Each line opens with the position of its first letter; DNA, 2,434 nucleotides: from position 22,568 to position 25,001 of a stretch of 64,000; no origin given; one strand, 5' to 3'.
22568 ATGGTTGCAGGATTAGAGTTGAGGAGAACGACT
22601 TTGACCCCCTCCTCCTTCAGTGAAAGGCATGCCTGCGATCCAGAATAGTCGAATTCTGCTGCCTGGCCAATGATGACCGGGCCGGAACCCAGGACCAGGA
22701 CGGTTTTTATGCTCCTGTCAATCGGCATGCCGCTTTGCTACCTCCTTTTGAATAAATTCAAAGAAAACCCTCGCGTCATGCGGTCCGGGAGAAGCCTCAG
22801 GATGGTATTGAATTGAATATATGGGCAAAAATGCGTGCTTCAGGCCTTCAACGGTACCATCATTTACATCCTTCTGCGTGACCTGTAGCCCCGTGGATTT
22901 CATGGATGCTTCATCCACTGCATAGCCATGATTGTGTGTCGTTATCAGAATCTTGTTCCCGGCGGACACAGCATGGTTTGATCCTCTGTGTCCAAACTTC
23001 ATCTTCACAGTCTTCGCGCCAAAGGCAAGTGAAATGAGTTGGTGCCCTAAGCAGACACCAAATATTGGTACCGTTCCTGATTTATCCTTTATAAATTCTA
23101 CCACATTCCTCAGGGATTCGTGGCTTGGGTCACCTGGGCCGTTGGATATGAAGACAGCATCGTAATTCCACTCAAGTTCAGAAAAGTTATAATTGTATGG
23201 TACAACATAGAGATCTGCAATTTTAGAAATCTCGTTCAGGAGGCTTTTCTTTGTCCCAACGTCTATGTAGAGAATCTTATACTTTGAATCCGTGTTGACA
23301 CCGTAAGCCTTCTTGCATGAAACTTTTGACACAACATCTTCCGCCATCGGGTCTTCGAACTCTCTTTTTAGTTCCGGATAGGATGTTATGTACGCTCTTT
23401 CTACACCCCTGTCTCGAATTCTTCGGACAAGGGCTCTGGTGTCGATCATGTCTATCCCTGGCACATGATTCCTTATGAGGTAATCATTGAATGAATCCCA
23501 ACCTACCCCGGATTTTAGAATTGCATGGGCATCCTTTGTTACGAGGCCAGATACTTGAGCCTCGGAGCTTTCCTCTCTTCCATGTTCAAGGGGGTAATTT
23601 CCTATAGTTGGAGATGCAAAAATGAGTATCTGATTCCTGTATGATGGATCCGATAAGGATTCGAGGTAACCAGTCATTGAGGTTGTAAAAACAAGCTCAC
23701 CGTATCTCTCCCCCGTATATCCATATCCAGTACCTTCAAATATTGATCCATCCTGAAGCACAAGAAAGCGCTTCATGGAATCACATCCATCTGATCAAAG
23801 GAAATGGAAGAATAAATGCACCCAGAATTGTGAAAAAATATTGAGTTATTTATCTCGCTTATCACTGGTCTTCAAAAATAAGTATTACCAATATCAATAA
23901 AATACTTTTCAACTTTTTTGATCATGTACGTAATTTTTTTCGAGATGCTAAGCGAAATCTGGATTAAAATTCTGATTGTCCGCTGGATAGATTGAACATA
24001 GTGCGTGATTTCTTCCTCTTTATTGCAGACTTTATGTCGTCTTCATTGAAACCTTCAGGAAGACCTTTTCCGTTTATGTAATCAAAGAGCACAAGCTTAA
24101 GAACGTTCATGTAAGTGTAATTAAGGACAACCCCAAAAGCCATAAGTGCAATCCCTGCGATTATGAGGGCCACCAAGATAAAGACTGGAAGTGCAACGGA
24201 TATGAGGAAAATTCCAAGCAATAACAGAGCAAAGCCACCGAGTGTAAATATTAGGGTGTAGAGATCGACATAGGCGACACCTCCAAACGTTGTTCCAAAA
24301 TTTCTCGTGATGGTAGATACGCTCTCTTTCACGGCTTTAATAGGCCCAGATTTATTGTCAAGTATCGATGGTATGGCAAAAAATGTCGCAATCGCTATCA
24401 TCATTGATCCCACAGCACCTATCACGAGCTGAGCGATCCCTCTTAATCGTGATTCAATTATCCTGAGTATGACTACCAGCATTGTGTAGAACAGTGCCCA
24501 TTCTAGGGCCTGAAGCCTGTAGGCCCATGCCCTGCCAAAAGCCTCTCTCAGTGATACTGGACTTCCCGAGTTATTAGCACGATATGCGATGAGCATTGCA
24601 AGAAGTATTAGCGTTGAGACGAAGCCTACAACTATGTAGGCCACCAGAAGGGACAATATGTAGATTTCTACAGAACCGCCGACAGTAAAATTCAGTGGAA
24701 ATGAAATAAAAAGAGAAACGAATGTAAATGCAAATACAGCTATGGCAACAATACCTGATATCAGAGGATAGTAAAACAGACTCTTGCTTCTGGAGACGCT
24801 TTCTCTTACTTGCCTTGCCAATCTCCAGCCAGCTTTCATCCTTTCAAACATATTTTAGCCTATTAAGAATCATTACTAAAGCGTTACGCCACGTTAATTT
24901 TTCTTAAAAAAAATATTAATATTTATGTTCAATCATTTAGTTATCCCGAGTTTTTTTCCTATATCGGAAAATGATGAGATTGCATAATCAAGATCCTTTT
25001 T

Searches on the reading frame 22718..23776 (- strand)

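Call 3: search_protein_families(library=pfam, proteins=[window:22718-23776:-])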
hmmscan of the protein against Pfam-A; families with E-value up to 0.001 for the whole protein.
window:22718-23776:- (352 aa): 3 families
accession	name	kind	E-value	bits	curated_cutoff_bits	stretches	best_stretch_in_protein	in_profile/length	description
PF00117.34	GATase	-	2.4e-45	155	22.8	1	170-342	2-187/190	Glutamine amidotransferase class-I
PF00988.28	CPSase_sm_chain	-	1.1e-39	135.6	27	1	5-130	1-126/126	Carbamoyl-phosphate synthase small chain, CPSase domain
PF07722.19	Peptidase_C26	-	1.9e-07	31.5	20.5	0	235-256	105-126/219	Peptidase C26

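Call 4: search_protein_families(library=ncbifam, proteins=[window:22718-23776:-])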
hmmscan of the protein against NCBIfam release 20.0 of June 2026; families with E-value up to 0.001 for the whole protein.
window:22718-23776:- (352 aa): 23 families
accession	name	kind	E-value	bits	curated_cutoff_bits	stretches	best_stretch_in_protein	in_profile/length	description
TIGR01368.1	CPSaseIIsmall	equivalog_domain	7.8e-118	393.5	307.35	1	4-345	2-358/361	glutamine-hydrolyzing carbamoyl-phosphate synthase small subunit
NF009475.0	PRK12838.1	equivalog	3e-106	355.4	221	1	1-344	1-352/359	carbamoyl phosphate synthase small subunit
NF011201.0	PRK14607.1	equivalog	3.5e-20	72.2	670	1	204-344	44-188/534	bifunctional anthranilate synthase component II/anthranilate phosphoribosyltransferase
TIGR00566.1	trpG_papA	subfamily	7.5e-18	65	121.05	1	207-329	47-177/192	glutamine amidotransferase of anthranilate synthase or aminodeoxychorismate synthase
NF005799.0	PRK07649.1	equivalog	2.1e-16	60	327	1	204-345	43-188/195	aminodeoxychorismate/anthranilate synthase component II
NF001975.0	PRK00758.1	equivalog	4.2e-16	59.1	198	1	188-343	27-180/185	GMP synthase subunit A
NF005849.0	PRK07765.1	equivalog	1.4e-15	57.1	308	1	203-328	45-175/219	aminodeoxychorismate/anthranilate synthase component II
TIGR01823.1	PabB-fungal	equivalog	4.4e-14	51.7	442.55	1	198-334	47-192/742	aminodeoxychorismate synthase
NF010081.0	PRK13566.1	equivalog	4.9e-14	51.5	645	1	202-328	569-700/729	anthranilate synthase component I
NF005271.0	PRK06774.1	equivalog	3.8e-13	49.3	340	1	206-328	45-175/191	aminodeoxychorismate synthase component II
NF005367.0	PRK06895.1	equivalog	6.4e-13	49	265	1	204-338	43-182/190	anthranilate synthase component II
NF006462.0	PRK08857.1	equivalog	6e-12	45.6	345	1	208-344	47-192/193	aminodeoxychorismate/anthranilate synthase component II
NF005946.0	PRK08007.1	equivalog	4e-11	42.8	332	1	206-329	45-172/187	aminodeoxychorismate synthase component 2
TIGR00888.1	guaA_Nterm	equivalog_domain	7.7e-11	41.7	172.15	1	191-343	27-182/188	glutamine-hydrolyzing GMP synthase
TIGR01815.1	TrpE-clade3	equivalog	1.7e-10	39.5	739.15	1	205-328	560-688/717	anthranilate synthase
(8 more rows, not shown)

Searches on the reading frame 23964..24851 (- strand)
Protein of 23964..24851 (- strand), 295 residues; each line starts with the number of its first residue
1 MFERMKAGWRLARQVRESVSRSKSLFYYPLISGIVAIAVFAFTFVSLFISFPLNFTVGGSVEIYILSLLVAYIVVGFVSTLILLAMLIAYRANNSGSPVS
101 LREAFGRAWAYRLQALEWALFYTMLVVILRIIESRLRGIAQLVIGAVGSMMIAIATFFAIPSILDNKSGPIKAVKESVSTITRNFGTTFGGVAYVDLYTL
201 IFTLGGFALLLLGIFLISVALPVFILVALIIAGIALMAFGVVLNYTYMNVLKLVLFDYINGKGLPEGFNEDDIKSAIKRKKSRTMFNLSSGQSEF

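Call 59: search_protein_families(library=pfam, proteins=[window:23964-24851:-], max_evalue=0.01)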
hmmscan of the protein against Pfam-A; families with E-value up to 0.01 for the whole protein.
window:23964-24851:- (295 aa): 2 families
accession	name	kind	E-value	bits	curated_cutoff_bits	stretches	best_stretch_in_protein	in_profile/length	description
PF19656.5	DUF6159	-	1.2e-08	35.5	27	1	64-236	7-182/204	Family of unknown function (DUF6159)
PF24400.1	DUF7544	-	0.0019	17.9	27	0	103-251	106-272/302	Family of unknown function (DUF7544)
